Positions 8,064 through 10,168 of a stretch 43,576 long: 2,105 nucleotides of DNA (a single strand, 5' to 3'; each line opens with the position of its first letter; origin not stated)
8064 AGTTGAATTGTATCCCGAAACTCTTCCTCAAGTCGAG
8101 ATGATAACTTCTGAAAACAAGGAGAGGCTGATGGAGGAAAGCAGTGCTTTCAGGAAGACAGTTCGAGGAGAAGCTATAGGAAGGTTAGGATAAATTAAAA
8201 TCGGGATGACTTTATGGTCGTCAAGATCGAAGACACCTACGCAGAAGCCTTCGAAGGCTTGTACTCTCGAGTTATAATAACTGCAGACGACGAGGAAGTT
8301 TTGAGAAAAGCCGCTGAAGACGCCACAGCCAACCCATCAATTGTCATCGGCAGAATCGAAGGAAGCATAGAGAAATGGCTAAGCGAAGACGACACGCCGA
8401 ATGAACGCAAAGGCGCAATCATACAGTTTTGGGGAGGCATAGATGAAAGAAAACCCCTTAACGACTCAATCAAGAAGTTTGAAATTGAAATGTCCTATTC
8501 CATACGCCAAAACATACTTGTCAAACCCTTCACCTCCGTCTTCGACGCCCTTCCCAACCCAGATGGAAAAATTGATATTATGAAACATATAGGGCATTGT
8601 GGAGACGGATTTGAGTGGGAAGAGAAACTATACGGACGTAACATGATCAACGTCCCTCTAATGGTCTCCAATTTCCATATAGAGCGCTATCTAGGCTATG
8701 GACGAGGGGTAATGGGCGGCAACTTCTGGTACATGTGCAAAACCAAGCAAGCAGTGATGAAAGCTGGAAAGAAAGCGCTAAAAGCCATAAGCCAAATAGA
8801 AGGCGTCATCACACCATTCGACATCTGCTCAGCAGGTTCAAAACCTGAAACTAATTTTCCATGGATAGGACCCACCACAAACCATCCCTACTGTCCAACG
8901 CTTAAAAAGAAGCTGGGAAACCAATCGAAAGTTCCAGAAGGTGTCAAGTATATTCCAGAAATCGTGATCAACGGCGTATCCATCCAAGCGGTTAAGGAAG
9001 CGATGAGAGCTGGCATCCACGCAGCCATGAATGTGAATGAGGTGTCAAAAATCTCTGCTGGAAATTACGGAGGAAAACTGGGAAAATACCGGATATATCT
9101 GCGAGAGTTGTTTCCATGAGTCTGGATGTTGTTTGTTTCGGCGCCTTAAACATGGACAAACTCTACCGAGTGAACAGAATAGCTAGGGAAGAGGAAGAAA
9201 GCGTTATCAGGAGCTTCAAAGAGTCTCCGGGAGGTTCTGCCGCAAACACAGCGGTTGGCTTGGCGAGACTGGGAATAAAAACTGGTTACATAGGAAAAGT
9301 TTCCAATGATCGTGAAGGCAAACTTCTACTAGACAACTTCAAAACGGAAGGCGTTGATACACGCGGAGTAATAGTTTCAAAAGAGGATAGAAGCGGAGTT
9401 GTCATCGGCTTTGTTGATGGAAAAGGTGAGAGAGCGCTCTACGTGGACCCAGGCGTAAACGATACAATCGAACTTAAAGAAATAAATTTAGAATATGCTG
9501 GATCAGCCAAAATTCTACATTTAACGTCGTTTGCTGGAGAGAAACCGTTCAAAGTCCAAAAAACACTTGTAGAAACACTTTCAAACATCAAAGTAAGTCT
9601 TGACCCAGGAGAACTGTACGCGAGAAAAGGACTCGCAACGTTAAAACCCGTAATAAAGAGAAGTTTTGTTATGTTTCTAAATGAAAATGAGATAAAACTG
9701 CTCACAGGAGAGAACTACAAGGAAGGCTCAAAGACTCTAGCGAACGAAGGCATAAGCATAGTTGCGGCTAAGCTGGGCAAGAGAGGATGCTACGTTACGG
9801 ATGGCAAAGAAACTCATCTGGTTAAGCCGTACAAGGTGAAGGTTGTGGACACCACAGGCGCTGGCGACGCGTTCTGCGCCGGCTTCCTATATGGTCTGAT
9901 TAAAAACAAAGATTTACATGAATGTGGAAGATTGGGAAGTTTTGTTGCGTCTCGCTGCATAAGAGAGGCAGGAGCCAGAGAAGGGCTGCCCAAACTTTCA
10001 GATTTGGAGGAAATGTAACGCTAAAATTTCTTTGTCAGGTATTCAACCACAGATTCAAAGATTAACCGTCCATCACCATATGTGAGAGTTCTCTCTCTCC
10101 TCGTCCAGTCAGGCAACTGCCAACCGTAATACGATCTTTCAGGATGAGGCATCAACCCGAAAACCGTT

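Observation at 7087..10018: HAD-like / Ftr-like / PfkB-kinase triad embedded in the purine operon where GAR transformylase is missing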

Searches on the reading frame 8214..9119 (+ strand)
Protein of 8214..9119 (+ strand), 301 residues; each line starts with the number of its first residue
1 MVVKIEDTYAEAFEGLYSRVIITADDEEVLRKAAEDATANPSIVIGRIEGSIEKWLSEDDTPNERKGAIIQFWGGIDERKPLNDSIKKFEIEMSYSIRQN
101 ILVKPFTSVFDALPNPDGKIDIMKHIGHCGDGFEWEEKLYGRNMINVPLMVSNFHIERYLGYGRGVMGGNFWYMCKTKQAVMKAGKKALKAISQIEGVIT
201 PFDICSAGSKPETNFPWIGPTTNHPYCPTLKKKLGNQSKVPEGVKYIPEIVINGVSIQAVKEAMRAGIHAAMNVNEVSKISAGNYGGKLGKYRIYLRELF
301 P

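Call 5: search_protein_families(library=pfam, proteins=[window:8214-9119:+])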
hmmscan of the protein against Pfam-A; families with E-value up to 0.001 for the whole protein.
window:8214-9119:+ (301 aa): 2 families
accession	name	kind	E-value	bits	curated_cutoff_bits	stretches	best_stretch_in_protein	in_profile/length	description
PF02741.20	FTR_C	-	5e-59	199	25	1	153-299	2-149/149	FTR, proximal lobe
PF01913.23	FTR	-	2.8e-42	144.5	27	1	3-149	6-142/142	Formylmethanofuran-tetrahydromethanopterin formyltransferase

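Call 6: search_protein_families(library=ncbifam, proteins=[window:8214-9119:+])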
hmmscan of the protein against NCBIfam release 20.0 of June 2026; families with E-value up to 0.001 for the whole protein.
window:8214-9119:+ (301 aa): 2 families
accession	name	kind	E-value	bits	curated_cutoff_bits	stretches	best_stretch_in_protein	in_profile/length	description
NF002554.0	PRK02114.1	subfamily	1.7e-103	346.1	297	1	3-300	6-296/297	formylmethanofuran--tetrahydromethanopterin N-formyltransferase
TIGR03119.1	one_C_fhcD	equivalog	1.3e-70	238.1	292.6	1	5-299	1-288/288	formylmethanofuran--tetrahydromethanopterin N-formyltransferase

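Call 17: find_homologous_proteins(query=window:8214-9119:+, max_evalue=1e-10)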
Query window:8214-9119:+ (301 aa): 7767 proteins with E <= 1e-10 among 8000 candidates; the best 120 are listed.
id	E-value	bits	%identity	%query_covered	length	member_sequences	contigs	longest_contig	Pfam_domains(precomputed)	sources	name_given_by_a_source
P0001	5.2e-203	691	100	100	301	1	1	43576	PF01913.24,PF02741.21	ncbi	-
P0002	2.6e-201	685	99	100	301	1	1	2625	PF01913.24,PF02741.21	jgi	-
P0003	4.7e-201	685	99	100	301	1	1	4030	PF01913.24,PF02741.21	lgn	-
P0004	7.2e-200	681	98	100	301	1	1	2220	PF01913.24,PF02741.21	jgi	jgi:formylmethanofuran--tetrahydromethanopterin N-formyltransferase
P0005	4.4e-199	678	97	100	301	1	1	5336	PF01913.24,PF02741.21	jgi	jgi:formylmethanofuran--tetrahydromethanopterin N-formyltransferase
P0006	2.2e-196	669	96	100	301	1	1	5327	PF01913.24,PF02741.21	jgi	-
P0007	7.4e-193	658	94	100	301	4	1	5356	PF01913.24,PF02741.21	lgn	-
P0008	2.9e-189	646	93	100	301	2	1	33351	PF01913.24,PF02741.21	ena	-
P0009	9.5e-189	644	92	100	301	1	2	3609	PF01913.24,PF02741.21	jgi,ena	-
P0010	2.7e-185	633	91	100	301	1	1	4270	PF01913.24,PF02741.21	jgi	-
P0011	2.9e-184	629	90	100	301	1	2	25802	PF01913.24,PF02741.21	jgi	-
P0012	8.2e-184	628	89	100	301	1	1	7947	PF01913.24,PF02741.21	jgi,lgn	jgi:formylmethanofuran--tetrahydromethanopterin N-formyltransferase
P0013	1.2e-183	628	91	100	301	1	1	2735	PF01913.24,PF02741.21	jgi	jgi:formylmethanofuran--tetrahydromethanopterin N-formyltransferase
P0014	4.3e-183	626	89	100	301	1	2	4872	PF01913.24,PF02741.21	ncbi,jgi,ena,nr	ncbi:formylmethanofuran--tetrahydromethanopterin formyltransferase [Candidatus Bathyarchaeota archae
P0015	1.4e-180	617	89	100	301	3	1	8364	PF01913.24,PF02741.21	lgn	-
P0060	1.6e-163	561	79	100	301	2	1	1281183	PF01913.24,PF02741.21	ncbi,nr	ncbi:MAG: formylmethanofuran--tetrahydromethanopterin N-formyltransferase [Candidatus Bathyarchaeota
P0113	9.2e-160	549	79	100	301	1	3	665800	PF01913.24,PF02741.21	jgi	jgi:formylmethanofuran--tetrahydromethanopterin N-formyltransferase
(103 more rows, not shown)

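Call 20: search_solved_structures(query=window:8214-9119:+, show_alignments=4)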
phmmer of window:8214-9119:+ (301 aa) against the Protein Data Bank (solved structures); distinct sequences matched with E-value up to 0.001: 4.
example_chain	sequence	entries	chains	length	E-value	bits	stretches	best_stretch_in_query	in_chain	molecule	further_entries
1m5h_A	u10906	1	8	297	9.4e-52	179.5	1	3-300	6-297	Formylmethanofuran--tetrahydromethanopterin formyltransferase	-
1m5s_A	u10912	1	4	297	2e-51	178.4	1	3-300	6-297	Formylmethanofuran--tetrahydromethanopterin formyltransferase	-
1ftr_A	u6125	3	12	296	1.1e-49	172.7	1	3-300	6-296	FORMYLMETHANOFURAN:TETRAHYDROMETHANOPTERIN FORMYLTRANSFERASE | Formylmethanofuran--tetrahydromethanopterin formyltransferase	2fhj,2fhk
6s6y_D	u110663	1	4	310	8.1e-30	107.5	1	3-300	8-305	Formylmethanofuran--tetrahydromethanopterin formyltransferase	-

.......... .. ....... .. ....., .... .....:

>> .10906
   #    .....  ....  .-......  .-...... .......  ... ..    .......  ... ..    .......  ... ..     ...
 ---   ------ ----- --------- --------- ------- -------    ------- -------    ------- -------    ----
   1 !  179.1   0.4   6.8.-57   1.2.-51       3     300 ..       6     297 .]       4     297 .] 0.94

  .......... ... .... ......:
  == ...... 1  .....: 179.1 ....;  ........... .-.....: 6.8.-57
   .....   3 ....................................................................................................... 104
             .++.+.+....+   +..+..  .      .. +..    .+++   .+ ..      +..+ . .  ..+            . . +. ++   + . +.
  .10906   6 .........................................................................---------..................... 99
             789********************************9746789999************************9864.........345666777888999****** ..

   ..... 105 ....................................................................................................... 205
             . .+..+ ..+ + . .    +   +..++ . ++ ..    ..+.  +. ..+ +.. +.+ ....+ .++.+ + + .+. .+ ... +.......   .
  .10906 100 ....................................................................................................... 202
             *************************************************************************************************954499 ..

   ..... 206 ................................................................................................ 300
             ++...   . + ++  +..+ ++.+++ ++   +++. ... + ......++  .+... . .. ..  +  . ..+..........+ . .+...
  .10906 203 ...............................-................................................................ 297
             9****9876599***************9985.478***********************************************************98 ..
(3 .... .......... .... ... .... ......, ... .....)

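Call 24: find_encoding_contigs(protein=P0060, flank=10000, max_places=2)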
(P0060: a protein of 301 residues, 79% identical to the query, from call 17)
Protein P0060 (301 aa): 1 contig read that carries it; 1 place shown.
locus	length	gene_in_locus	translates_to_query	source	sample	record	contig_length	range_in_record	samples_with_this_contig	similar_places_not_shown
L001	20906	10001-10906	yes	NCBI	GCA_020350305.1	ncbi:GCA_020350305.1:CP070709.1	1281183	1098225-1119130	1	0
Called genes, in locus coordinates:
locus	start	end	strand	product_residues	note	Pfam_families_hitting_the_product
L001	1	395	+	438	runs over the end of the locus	PF00464:SHMT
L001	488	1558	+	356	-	PF00005:ABC_tran, PF13732:DrrA1-3_C (weak)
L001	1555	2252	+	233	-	PF01061:ABC2_membrane, PF12698:ABC2_membrane_3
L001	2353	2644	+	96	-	PF01381:HTH_3 (weak), PF13560:HTH_31 (weak), PF00571:CBS (weak)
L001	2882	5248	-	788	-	PF01078:Mg_chelatase (faint), PF07728:AAA_5 (weak), PF17863:AAA_lid_2, PF26791:AAPxQ, PF00092:VWA, PF13519:VWA_2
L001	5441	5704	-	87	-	-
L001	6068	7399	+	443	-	PF13522:GATase_6, PF13537:GATase_7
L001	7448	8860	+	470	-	PF02844:GARS_N, PF01071:GARS_A, PF02843:GARS_C (weak)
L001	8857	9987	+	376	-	-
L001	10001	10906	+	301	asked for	PF01913:FTR, PF02741:FTR_C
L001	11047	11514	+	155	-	PF08714:Fae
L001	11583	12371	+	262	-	PF14801:TrmI-like_N, PF01135:PCMT, PF01596:Methyltransf_3 (faint), PF08704:GCD14, PF13847:Methyltransf_31 (weak)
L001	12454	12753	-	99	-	-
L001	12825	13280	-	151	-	-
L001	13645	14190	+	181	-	PF00011:HSP20, PF17886:ArsA_HSP20 (weak)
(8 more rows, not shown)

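Call 25: find_encoding_contigs(protein=P0113, flank=10000, max_places=2)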
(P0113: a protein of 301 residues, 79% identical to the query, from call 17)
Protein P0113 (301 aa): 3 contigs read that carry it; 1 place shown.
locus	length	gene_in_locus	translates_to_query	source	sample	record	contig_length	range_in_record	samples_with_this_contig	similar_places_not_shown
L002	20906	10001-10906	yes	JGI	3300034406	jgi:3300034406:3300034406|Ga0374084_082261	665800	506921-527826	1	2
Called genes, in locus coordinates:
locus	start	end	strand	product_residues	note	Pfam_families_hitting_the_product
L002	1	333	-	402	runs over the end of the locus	PF01941:AdoMet_Synthase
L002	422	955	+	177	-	PF12844:HTH_19 (weak), PF13560:HTH_31, PF01381:HTH_3, PF13443:HTH_26 (weak), PF00571:CBS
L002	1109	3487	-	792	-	PF01078:Mg_chelatase (faint), PF07728:AAA_5 (faint), PF17863:AAA_lid_2, PF26791:AAPxQ, PF00092:VWA (weak), PF13519:VWA_2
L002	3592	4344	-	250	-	PF00850:Hist_deacetyl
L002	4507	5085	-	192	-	PF04471:Mrr_cat (weak), PF01191:RNA_pol_Rpb5_C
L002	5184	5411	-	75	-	-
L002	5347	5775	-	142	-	PF21473:OB_Ssb-like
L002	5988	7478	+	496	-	PF13522:GATase_6, PF13537:GATase_7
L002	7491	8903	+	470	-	PF02844:GARS_N, PF01071:GARS_A, PF02843:GARS_C (weak)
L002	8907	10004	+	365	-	-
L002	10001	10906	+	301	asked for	PF01913:FTR, PF02741:FTR_C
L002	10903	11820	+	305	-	PF00294:PfkB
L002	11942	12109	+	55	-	-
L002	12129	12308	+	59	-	-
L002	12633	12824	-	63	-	-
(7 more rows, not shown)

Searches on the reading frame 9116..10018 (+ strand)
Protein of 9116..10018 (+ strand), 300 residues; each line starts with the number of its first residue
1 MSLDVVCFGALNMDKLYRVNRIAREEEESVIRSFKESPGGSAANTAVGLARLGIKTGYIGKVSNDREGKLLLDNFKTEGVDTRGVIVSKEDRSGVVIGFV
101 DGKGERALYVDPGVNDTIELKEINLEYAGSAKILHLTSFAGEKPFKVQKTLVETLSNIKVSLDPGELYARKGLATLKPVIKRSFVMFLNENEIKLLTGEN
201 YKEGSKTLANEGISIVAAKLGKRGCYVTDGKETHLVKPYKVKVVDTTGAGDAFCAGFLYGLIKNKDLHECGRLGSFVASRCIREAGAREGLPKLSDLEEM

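Call 5: search_protein_families(library=pfam, proteins=[window:9116-10018:+])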
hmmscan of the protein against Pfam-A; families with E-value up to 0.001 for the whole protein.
window:9116-10018:+ (300 aa): 1 family
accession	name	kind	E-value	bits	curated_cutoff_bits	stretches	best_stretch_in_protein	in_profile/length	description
PF00294.29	PfkB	-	2.2e-60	205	25.8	1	4-293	3-301/302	pfkB family carbohydrate kinase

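Call 6: search_protein_families(library=ncbifam, proteins=[window:9116-10018:+])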
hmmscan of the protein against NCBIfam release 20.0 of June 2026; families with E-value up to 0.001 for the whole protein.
window:9116-10018:+ (300 aa): 23 families
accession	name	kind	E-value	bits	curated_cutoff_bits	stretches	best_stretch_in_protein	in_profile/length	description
TIGR02152.1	D_ribokin_bact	equivalog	1.2e-49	169.3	299.65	1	5-298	1-297/298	ribokinase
NF053626.1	RibKinHalex1628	equivalog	2.7e-44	151.8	330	1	4-272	3-263/293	ATP-dependent ribose-1-phosphate kinase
NF041134.1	R1P_kin_Thcocales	equivalog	9e-42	143.5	500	1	3-297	1-278/291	ADP-dependent ribose-1-phosphate kinase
TIGR04382.1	myo_inos_iolC_N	equivalog_domain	2.7e-41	141.8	300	1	3-299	2-307/309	5-dehydro-2-deoxygluconokinase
NF008353.0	PRK11142.1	equivalog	1.8e-32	113.1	341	1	5-298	5-300/307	ribokinase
NF006957.1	PRK09434.1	equivalog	4.5e-32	111.8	450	1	34-277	22-276/302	fructokinase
NF007321.0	PRK09813.1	equivalog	1.1e-26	93.9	247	1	35-287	20-260/261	fructoselysine 6-kinase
NF047869.1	myo_kin_aldol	exception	6.7e-25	87.5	600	2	2-137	6-139/586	bifunctional 5-dehydro-2-deoxygluconokinase/5-dehydro-2-deoxyphosphogluconate aldolase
NF041164.1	NucKinThplmales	equivalog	6.8e-25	87.9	450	1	7-284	6-274/295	nucleoside kinase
TIGR03168.1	1-PFK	subfamily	5e-22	78.2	216.4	1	13-289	10-289/305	hexose kinase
NF040938.1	KDG_KDGal_kin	equivalog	3.9e-21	75.5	400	1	32-299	23-301/305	bifunctional 2-dehydro-3-deoxygluconokinase/2-dehydro-3-deoxygalactonokinase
TIGR03828.1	pfkB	equivalog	2.1e-20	73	292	1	13-298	10-296/305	1-phosphofructokinase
NF052444.1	DhDoxglucKinKdgK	equivalog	3e-17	63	400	2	185-287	191-295/303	2-dehydro-3-deoxygluconokinase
NF041633.1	trifunc_aldol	exception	4.5e-17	61.7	700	2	224-283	494-551/580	KHG/KDPG aldolase/sugar kinase fusion protein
NF049991.1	TagKinase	equivalog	5.4e-16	58.3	420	1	45-299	47-313/321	tagatose kinase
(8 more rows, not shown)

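Call 23: search_solved_structures(query=window:9116-10018:+, max_evalue=1e-20)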
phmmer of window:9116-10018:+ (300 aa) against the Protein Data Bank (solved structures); distinct sequences matched with E-value up to 1e-20: 14.
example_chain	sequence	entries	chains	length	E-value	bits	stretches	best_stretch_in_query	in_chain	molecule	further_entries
3ewm_A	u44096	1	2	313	2e-29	106.1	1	27-288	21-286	Uncharacterized sugar kinase PH1459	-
3gbu_A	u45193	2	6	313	6.6e-28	101.1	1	27-288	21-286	Uncharacterized sugar kinase PH1459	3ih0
11bl_A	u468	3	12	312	8e-27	97.5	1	5-300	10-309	Ribokinase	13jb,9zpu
3h49_A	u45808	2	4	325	1.8e-26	96.4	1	2-293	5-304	Ribokinase | Uncharacterized sugar kinase ydjH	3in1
3ry7_A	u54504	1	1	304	3.4e-25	92.1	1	4-298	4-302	Ribokinase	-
4e3a_A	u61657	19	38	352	2.2e-23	86.2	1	35-289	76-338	sugar kinase protein | Probable sugar kinase protein | sugar kinase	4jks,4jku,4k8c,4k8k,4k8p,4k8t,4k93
7ag6_A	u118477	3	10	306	9.9e-23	84.1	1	4-294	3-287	Sulfofructose kinase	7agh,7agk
5ey7_A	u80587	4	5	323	1.1e-22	84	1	34-271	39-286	Fructokinase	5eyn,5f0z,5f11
6znx_A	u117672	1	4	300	3.6e-22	82.2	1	6-298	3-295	Ribokinase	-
8cqx_A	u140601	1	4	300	8.5e-22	81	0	6-298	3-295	Ribokinase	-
3hj6_A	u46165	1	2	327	1.2e-21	80.5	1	3-297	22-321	Fructokinase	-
5ygg_A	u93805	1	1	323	1.4e-21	80.3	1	34-271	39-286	Fructokinase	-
4du5_A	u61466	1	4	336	7e-21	78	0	3-297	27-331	PfkB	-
2c49_A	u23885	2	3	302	8.1e-21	77.8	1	5-294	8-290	SUGAR KINASE MJ0406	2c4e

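Call 82: list_cluster_members(proteins=[L031:9075-9995:+, L031:9093-9995:+, window:7087-8193:+, window:9116-10018:+, window:5666-7093:+])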
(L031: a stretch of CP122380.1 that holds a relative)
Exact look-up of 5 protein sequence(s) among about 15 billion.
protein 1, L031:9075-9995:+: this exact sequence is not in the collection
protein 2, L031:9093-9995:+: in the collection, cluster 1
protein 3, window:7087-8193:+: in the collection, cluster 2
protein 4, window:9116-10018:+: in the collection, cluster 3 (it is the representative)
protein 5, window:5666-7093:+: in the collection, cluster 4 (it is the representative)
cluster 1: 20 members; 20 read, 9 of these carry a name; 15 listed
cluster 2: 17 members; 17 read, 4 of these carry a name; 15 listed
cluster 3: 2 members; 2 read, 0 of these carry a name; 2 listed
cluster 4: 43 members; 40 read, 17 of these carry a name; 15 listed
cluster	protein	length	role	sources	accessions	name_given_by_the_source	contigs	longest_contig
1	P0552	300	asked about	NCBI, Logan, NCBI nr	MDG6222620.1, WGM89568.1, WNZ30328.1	MAG: formylmethanofuran--tetrahydromethanopterin N-formyltransferase [Candidatus ... | formylmethanofuran--tetrahydromethanopterin N-formyltransferase [Candidatus Bathyarchaeum ...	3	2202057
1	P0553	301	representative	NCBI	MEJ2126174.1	MAG: formylmethanofuran--tetrahydromethanopterin N-formyltransferase [Candidatus ...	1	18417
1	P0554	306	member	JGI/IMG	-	formylmethanofuran--tetrahydromethanopterin N-formyltransferase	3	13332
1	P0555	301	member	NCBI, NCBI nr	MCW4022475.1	MAG: formylmethanofuran--tetrahydromethanopterin N-formyltransferase [Candidatus ... | formylmethanofuran--tetrahydromethanopterin N-formyltransferase [Candidatus Bathyarchaeum ...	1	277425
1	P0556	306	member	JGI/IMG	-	formylmethanofuran--tetrahydromethanopterin N-formyltransferase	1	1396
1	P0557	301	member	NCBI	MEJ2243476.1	MAG: formylmethanofuran--tetrahydromethanopterin N-formyltransferase [Candidatus ...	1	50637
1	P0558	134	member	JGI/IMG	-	formylmethanofuran--tetrahydromethanopterin N-formyltransferase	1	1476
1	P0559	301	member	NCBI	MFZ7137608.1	MAG: formylmethanofuran--tetrahydromethanopterin N-formyltransferase [archaeon]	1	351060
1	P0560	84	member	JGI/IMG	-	formylmethanofuran--tetrahydromethanopterin N-formyltransferase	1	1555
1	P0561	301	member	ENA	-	-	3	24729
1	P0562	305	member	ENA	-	-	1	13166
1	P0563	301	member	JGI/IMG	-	-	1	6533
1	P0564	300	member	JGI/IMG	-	-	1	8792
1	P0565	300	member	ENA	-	-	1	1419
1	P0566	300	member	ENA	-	-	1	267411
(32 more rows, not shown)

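Call 95: search_protein_families(library=ncbifam, proteins=[P0552], max_evalue=1e-10)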
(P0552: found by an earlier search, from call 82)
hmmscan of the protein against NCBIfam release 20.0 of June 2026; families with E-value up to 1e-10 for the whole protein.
P0552 (300 aa): 2 families
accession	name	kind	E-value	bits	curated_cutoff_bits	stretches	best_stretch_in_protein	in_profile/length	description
NF002554.0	PRK02114.1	subfamily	1.1e-102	343.4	297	1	4-300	7-296/297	formylmethanofuran--tetrahydromethanopterin N-formyltransferase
TIGR03119.1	one_C_fhcD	equivalog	5.6e-71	239.4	292.6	1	5-299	1-288/288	formylmethanofuran--tetrahydromethanopterin N-formyltransferase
